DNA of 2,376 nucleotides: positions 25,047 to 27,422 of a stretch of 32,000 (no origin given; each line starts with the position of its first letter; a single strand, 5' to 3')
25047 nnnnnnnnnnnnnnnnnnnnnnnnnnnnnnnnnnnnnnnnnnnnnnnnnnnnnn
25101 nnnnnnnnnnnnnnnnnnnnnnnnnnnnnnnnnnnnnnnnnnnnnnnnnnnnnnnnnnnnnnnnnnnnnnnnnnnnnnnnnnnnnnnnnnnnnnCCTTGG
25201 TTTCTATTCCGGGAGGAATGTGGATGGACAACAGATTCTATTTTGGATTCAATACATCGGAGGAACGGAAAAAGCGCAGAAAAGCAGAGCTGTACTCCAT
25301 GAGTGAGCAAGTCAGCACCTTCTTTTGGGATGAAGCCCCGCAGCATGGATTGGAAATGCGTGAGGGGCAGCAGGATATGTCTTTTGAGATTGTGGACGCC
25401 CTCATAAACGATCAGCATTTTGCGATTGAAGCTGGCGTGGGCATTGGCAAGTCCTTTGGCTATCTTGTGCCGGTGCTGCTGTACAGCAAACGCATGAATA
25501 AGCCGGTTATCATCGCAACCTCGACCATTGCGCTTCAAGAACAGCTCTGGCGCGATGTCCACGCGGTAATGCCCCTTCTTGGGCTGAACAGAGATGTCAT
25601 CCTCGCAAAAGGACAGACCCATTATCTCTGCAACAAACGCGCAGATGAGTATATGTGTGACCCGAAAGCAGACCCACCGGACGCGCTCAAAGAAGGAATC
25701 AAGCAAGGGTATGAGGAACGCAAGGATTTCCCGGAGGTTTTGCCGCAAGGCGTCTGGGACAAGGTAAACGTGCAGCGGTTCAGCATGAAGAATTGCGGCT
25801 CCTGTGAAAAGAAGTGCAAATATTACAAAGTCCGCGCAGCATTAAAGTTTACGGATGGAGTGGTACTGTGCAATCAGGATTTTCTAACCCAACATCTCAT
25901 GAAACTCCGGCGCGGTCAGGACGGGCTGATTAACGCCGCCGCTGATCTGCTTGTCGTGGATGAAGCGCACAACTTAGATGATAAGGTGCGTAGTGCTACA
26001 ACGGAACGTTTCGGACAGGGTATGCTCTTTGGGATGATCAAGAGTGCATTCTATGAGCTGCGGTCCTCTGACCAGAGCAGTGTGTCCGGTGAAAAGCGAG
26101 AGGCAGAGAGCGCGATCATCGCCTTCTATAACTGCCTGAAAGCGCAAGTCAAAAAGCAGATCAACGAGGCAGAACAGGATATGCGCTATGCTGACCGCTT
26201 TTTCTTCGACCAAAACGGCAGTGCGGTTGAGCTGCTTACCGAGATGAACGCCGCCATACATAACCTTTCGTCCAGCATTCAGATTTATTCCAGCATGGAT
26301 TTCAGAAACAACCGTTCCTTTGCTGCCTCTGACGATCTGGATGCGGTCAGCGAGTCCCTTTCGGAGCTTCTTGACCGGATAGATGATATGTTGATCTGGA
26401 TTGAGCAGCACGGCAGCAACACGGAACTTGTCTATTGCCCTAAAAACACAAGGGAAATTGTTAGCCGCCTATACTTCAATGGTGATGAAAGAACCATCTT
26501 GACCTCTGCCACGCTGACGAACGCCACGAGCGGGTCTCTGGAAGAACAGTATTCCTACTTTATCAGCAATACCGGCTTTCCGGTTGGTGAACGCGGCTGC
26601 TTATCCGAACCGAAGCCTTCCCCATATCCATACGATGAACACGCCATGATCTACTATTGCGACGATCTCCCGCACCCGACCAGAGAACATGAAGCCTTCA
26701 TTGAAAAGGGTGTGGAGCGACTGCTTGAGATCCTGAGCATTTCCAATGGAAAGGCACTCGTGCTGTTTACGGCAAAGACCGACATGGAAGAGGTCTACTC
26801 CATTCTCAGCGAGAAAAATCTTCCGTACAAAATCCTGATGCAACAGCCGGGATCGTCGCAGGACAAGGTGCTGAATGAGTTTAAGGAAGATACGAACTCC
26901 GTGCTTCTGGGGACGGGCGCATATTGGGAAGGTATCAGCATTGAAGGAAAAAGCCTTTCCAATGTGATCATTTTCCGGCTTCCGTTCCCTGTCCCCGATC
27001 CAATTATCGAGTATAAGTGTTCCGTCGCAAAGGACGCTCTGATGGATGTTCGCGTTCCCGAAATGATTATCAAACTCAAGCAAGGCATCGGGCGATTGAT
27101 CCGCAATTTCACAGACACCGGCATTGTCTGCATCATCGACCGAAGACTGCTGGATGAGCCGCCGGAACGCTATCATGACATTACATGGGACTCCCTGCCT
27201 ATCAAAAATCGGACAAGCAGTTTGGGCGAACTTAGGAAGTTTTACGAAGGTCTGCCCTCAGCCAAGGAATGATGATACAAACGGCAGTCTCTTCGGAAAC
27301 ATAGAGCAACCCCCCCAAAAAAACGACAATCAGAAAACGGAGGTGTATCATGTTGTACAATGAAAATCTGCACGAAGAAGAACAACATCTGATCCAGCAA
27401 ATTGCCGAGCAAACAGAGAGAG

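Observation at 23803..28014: hsdR-linked trio: NYN-domain protein, Fe-S DinG/XPD-like helicase and acidic 203-aa protein; candidate undescribed defence module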

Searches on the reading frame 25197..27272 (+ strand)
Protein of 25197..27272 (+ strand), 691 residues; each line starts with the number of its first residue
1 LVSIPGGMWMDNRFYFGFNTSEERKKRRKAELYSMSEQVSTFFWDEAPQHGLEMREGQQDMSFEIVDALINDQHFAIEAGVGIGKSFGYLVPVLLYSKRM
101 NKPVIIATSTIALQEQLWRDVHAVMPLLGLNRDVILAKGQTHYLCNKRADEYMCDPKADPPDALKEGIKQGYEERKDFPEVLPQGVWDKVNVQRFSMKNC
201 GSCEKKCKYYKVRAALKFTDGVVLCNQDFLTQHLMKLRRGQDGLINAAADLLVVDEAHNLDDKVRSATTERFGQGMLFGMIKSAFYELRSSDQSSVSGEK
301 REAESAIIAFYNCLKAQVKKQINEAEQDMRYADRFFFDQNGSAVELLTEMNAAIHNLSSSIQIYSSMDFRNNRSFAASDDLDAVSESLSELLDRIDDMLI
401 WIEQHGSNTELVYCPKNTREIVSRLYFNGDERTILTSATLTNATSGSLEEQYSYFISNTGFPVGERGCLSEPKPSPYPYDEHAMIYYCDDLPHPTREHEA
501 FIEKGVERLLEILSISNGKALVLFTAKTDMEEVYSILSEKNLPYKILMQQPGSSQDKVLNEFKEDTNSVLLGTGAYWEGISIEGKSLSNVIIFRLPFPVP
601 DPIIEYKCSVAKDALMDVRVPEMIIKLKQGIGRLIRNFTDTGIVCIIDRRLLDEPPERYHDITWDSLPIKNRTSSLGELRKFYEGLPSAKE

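Call 3: search_protein_families(library=pfam, proteins=[window:25197-27272:+], max_evalue=0.01)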
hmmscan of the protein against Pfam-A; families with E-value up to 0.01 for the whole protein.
window:25197-27272:+ (691 aa): 5 families
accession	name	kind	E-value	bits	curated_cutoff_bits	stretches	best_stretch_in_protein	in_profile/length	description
PF13307.12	Helicase_C_2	-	8.8e-34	117.4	25.3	1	510-654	2-157/170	Helicase C-terminal domain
PF00270.35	DEAD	-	1.3e-10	41.7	26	1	65-133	7-77/167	DEAD/DEAH box helicase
PF06733.21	DEAD_2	-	4.7e-07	30.1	21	1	196-268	95-163/172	DEAD_2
PF00271.37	Helicase_C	-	2e-06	28.5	23.5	1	507-636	4-108/110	Helicase conserved C-terminal domain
PF04851.21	ResIII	-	2.7e-05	24.6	22.5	0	52-123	2-75/164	Type III restriction enzyme, res subunit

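Call 4: search_protein_families(library=padloc, proteins=[window:25197-27272:+], max_evalue=0.01)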
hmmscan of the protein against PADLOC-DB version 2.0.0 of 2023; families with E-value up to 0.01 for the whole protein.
window:25197-27272:+ (691 aa): 8 families
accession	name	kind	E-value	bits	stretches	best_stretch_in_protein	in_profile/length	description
PDLC01439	typeIV_DinG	-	9.4e-90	299.9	1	49-653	11-545/575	CAS-IV-A; associated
PDLC01729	typeIV_DinG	-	3.7e-43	146.2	1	49-650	15-616/666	Csf4_0_IVA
PDLC01321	typeIV_DinG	-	9.3e-25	85.5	2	64-271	8-208/559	CAS-IV-A; associated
PDLC01007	typeIV_DinG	-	1.5e-20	71.4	2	501-637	494-641/676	CRISPR type AFERR-associated DEAD/DEAH-box helicase Csf4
PDLC01730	typeIV_DinG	-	1.4e-18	64.7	2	502-637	610-759/802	Csf4_1_IVA1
PDLC01732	typeIV_DinG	-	9.1e-13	45.9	1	545-650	483-590/648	Csf4_3_IVE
PDLC01731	typeIV_DinG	-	1e-10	39.1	1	498-642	349-481/526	Csf4_2_IVA1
PDLC02623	DrmD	-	0.0036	13.1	1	517-583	529-596/1040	DrmD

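Call 6: search_protein_families(library=ncbifam, proteins=[window:25197-27272:+], max_evalue=0.01)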
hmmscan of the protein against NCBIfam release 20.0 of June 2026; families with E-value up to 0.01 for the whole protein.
window:25197-27272:+ (691 aa): 9 families
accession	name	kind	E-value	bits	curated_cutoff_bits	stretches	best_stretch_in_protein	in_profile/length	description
NF053712.1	repair_DEAH_YoaA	equivalog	3.7e-95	319.9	680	1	50-683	15-629/630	DNA repair helicase YoaA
NF005981.0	PRK08074.1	equivalog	1.4e-79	268.2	789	1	22-653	228-897/931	ATP-dependent DNA helicase DinG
NF008729.0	PRK11747.1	equivalog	1.2e-66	225.6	598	2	423-668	455-695/703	ATP-dependent DNA helicase DinG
TIGR01407.1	dinG_rel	hypoth_equivalog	6.8e-65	219.8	547.7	2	246-654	438-857/889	putative DnaQ family exonuclease/DinG family helicase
TIGR03117.2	cas_csf4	equivalog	3.9e-33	114.6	400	3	496-637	612-763/800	type IV CRISPR-associated DEAD/DEAH-box helicase Csf4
NF005569.0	PRK07246.1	equivalog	7.3e-31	107.2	794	2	489-654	619-787/820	bifunctional DnaQ family exonuclease/ATP-dependent helicase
TIGR00604.1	rad3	subfamily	1e-09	37.6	246.95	2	197-305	175-274/706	DNA repair helicase (rad3)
NF003426.0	PRK04914.1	equivalog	0.00082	17.7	576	1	204-262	232-287/959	RNA polymerase-associated protein RapA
NF041062.1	DpdE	equivalog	0.0042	15.1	500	0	247-263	249-265/1048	protein DpdE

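Call 7: search_protein_families(library=phrogs, proteins=[window:25197-27272:+], max_evalue=0.01)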
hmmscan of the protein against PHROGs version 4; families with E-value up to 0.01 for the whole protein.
window:25197-27272:+ (691 aa): 3 families
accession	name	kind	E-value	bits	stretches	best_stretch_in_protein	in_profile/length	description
phrog_2488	-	DNA, RNA and nucleotide metabolism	1.4e-62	213.2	1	53-650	18-556/579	DNA helicase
phrog_16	-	DNA, RNA and nucleotide metabolism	5.6e-11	42.4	2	52-264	271-392/986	DNA helicase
phrog_28699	-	unknown function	0.0073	17.6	0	613-651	38-76/90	-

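Call 54: search_dna_similar(query=window:25224-27272:+, collection=plasmids, mode=protein, max_rows=15)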
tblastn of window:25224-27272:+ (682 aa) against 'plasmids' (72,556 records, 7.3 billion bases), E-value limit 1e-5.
Records with a match: 296; places in all: 309; records where one place covers at least 80% of the query: 112.
Best place of each record, by identity: 95-99% 1; <60% 295.
By first word of the organism name: Citrobacter 73; Providencia 36; Klebsiella 28; Xanthomonas 23; Vibrio 19; Pseudoalteromonas 14; Paenibacillus 9; Escherichia 7; Proteus 7; Bacillus 5; and 54 more.
By predicted mobility (MOB-suite, as given by PLSDB): non-mobilizable 124; mobilizable 87; conjugative 85.
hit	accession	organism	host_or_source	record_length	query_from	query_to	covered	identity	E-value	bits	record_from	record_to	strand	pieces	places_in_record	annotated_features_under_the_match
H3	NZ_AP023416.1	Vescimonas fastidiosa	Homo sapiens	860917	1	682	100%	97.7%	0e+0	1392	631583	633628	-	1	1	ATP-dependent DNA helicase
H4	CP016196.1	Bacillus thuringiensis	organism,soil sample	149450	34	673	94%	35.0%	7e-113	381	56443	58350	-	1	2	hypothetical protein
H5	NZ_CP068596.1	Paenibacillus sonchi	cell culture,soil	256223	41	675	93%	35.3%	2e-107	365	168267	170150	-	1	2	ATP-dependent DNA helicase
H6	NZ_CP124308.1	Clostridium baratii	Vulpes vulpes,whole organism,intestine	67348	15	674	97%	33.3%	2e-84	340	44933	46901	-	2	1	ATP-dependent DNA helicase | hypothetical protein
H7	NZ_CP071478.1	Priestia megaterium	whole organism,Hypersaline environment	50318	28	673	95%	32.5%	2e-103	354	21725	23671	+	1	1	ATP-dependent DNA helicase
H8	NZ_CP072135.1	Pseudoalteromonas xiamenensis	mangrove sediment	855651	30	677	95%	27.3%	2e-47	189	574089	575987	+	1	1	ATP-dependent DNA helicase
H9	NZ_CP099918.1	Pseudoalteromonas xiamenensis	Anadara tuberculosa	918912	30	677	95%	27.3%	2e-47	188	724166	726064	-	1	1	ATP-dependent DNA helicase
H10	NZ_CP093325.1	Bacillus sp. N5-665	whole organism,peat soil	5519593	26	663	94%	27.5%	2e-54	209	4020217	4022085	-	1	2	none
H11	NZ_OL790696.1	Escherichia coli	-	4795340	42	681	94%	26.9%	3e-40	166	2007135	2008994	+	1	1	none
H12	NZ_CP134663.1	Escherichia coli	Larus michahellis,bacteria,cloaca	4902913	42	681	94%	26.9%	3e-40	166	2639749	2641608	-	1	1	none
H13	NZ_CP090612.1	Escherichia coli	pig,lung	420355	42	681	94%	26.9%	3e-40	166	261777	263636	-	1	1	yoaA: ATP-dependent DNA helicase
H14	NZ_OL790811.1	Proteus mirabilis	-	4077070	42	673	93%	27.2%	6e-43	175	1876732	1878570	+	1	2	none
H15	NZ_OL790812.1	Proteus mirabilis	-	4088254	42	673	93%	27.2%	6e-43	175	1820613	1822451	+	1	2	none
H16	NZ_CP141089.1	Escherichia coli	Homo sapiens,Infected Human Urine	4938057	42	681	94%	26.7%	7e-40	165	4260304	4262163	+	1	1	none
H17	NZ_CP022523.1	Pseudoalteromonas sp. NC201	pure culture,sea water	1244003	30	677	95%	26.3%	2e-41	170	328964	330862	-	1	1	none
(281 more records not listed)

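Call 56: get_annotated_region(hit=H3, flank=14000)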
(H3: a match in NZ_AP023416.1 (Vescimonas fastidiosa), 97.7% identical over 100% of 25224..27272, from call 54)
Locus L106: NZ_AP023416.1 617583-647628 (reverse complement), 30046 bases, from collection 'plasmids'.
description: Vescimonas fastidiosa strain MM35 plasmid pMM35_01
organism: Vescimonas fastidiosa (NCBI taxid 2714353)
taxonomy: Bacteria; Bacillota; Clostridia; Eubacteriales; Oscillospiraceae; Vescimonas; Vescimonas fastidiosa
host: -; source: Homo sapiens; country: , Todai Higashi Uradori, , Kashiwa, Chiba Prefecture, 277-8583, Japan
typing (MOB-suite, as given by PLSDB): non-mobilizable
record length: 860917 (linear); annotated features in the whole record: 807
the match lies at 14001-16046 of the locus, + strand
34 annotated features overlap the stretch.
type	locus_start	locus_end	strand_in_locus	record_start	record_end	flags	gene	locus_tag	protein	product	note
CDS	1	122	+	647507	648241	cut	-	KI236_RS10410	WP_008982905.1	hypothetical protein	-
CDS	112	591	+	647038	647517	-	-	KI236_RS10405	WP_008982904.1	flavodoxin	-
CDS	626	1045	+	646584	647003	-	-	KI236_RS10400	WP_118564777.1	nuclear transport factor 2 family protein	-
CDS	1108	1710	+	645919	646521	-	-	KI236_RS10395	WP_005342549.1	alpha/beta fold hydrolase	-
CDS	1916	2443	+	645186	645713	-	-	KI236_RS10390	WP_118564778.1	hypothetical protein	-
CDS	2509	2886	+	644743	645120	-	-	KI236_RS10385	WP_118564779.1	hypothetical protein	-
CDS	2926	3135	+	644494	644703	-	-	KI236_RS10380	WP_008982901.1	hypothetical protein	-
CDS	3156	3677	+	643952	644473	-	-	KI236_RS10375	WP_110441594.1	SRPBCC family protein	-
CDS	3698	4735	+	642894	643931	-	-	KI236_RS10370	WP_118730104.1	O-acetyl-ADP-ribose deacetylase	-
CDS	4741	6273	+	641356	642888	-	-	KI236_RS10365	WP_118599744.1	hypothetical protein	-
CDS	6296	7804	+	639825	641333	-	-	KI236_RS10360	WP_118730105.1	DNA methylase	-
CDS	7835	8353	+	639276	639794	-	-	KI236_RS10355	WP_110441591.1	ClbS/DfsB family four-helix bundle protein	-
CDS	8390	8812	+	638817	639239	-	-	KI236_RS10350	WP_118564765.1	hypothetical protein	-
CDS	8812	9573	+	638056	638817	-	-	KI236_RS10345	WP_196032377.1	hypothetical protein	-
CDS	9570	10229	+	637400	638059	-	-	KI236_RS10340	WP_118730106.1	SIMPL domain-containing protein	-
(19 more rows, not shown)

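Call 57: get_annotated_region(hit=H6, flank=6000)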
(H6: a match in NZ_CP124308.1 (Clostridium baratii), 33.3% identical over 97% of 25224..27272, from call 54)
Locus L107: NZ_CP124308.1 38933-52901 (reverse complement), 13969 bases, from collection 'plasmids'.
description: Clostridium baratii strain C201 plasmid unnamed2, complete sequence
organism: Clostridium baratii (NCBI taxid 1561)
taxonomy: Bacteria; Bacillota; Clostridia; Eubacteriales; Clostridiaceae; Clostridium; Clostridium baratii
host: -; source: Vulpes vulpes,whole organism,intestine; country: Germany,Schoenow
typing (MOB-suite, as given by PLSDB): non-mobilizable
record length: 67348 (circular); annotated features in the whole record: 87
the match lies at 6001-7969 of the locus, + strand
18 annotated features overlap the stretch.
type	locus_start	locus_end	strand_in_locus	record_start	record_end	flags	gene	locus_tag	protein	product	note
CDS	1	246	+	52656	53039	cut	-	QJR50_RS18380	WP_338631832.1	hypothetical protein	-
CDS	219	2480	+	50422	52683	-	-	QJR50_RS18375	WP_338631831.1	hypothetical protein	-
CDS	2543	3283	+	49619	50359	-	-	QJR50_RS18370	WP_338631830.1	hypothetical protein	-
CDS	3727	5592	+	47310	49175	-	-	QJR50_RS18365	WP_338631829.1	hypothetical protein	-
CDS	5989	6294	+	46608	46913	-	-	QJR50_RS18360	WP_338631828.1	hypothetical protein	-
CDS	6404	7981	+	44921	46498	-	-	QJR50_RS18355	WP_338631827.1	ATP-dependent DNA helicase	-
CDS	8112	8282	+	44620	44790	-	-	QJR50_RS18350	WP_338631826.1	hypothetical protein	-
CDS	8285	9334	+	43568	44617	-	-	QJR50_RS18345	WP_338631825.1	DUF4417 domain-containing protein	-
CDS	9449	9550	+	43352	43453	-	-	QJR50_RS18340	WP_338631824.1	putative holin-like toxin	-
CDS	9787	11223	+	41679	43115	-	-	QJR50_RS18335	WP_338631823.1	amidoligase family protein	-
CDS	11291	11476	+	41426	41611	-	-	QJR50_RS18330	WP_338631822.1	AbrB/MazE/SpoVT family DNA-binding domain-containing protein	-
CDS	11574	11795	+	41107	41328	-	-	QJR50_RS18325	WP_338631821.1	DUF4236 domain-containing protein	-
CDS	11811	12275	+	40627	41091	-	-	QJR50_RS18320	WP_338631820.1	hypothetical protein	-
CDS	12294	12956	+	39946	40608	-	-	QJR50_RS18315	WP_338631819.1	thermonuclease family protein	-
CDS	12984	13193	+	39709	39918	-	-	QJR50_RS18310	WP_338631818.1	MerR family transcriptional regulator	GO:0006355 - regulation of DNA-templated transcription [Evidence IEA]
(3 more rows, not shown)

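Call 58: get_annotated_region(hit=H4, flank=6000)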
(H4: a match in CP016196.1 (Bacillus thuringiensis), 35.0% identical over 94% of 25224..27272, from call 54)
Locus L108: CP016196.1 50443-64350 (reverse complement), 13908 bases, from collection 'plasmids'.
description: Bacillus thuringiensis serovar coreanensis strain ST7 plasmid pST7-2, complete sequence
organism: Bacillus thuringiensis (NCBI taxid 180843)
taxonomy: Bacteria; Bacillota; Bacilli; Bacillales; Bacillaceae; Bacillus; Bacillus thuringiensis
host: -; source: organism,soil sample; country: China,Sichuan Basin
typing (MOB-suite, as given by PLSDB): non-mobilizable; replicon rep_cluster_164
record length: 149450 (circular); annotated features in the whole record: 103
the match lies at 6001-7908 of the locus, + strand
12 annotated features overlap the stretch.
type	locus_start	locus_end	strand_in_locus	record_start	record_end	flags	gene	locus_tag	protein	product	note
CDS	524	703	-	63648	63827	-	-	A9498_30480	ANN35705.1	hypothetical protein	-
CDS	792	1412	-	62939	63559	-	-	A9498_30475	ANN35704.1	HAD family hydrolase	-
CDS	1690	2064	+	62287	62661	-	-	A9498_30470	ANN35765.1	prenyltransferase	-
CDS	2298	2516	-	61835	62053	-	-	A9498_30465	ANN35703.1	spore protein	-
CDS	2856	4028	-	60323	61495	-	-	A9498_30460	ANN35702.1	integrase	-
CDS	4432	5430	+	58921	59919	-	-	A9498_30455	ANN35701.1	excisionase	-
CDS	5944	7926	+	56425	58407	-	-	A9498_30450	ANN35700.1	hypothetical protein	-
CDS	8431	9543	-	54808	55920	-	-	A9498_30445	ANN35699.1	CDP-glucose 4,6-dehydratase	-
CDS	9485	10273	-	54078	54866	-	-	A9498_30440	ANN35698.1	glucose-1-phosphate cytidylyltransferase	-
CDS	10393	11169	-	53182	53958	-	-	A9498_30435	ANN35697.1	hypothetical protein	-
CDS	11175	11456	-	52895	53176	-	-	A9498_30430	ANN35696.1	hypothetical protein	-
CDS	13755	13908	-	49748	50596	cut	-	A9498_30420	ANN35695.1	hypothetical protein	-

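Call 68: search_solved_structures(query=window:25224-27272:+, max_evalue=0.00001)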
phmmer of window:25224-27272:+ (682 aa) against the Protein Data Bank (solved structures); distinct sequences matched with E-value up to 0.00001: 7.
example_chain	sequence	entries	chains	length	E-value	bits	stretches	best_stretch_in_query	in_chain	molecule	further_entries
8zef_A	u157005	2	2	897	3e-27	98.8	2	488-657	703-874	3'-5' exonuclease DinG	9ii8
6fwr_A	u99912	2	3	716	2.9e-16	62.5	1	46-139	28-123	ATP-dependent DNA helicase DinG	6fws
5h8w_A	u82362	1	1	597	2.3e-12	49.6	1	478-641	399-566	ATP-dependent DNA helicase Ta0057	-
8s35_M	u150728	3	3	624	7.4e-12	48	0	41-115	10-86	DEAD/DEAH box helicase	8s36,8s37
9p55_A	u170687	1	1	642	7.7e-12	47.9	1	478-641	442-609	ATP-dependent DNA helicase XPD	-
4a15_A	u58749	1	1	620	1e-11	47.5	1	478-641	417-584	ATP-DEPENDENT DNA HELICASE TA0057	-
2vsf_A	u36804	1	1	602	2.1e-11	46.5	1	478-641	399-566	DNA REPAIR HELICASE RAD3 RELATED PROTEIN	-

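Call 85: find_related_loci(query=window:25224-27272:+, collection=viral_contigs, flank=8000)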
Query window:25224-27272:+ (682 aa) in viral_contigs; peptide patterns used: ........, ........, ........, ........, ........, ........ (x = any residue, [..] = any of these).
17 stretches matched a pattern; 14 encode a relative of the query (tblastn E <= 1e-3); 13 distinct loci.
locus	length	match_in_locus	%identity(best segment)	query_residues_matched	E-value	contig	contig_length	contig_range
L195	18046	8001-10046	98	1-682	0e+0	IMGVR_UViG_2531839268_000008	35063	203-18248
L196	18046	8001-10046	98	1-682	0e+0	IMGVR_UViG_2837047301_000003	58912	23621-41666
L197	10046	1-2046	96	1-682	0e+0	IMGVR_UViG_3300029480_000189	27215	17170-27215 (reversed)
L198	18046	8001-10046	96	1-682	0e+0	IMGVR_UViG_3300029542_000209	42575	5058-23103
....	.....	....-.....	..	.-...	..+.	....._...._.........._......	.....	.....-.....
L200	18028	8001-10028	61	5-677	0e+0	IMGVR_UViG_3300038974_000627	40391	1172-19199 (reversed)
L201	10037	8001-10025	42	19-682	3e-165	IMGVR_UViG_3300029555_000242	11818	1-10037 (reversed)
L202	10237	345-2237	37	13-677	4e-128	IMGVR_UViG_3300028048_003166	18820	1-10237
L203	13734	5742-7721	25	39-675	6e-52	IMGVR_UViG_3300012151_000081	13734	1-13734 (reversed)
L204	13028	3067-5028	27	44-674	1e-45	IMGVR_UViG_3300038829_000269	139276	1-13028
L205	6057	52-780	36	424-673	2e-39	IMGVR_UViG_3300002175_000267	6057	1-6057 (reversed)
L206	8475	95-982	32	382-675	4e-39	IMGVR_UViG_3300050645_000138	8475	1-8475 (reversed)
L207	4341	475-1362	32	382-675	5e-39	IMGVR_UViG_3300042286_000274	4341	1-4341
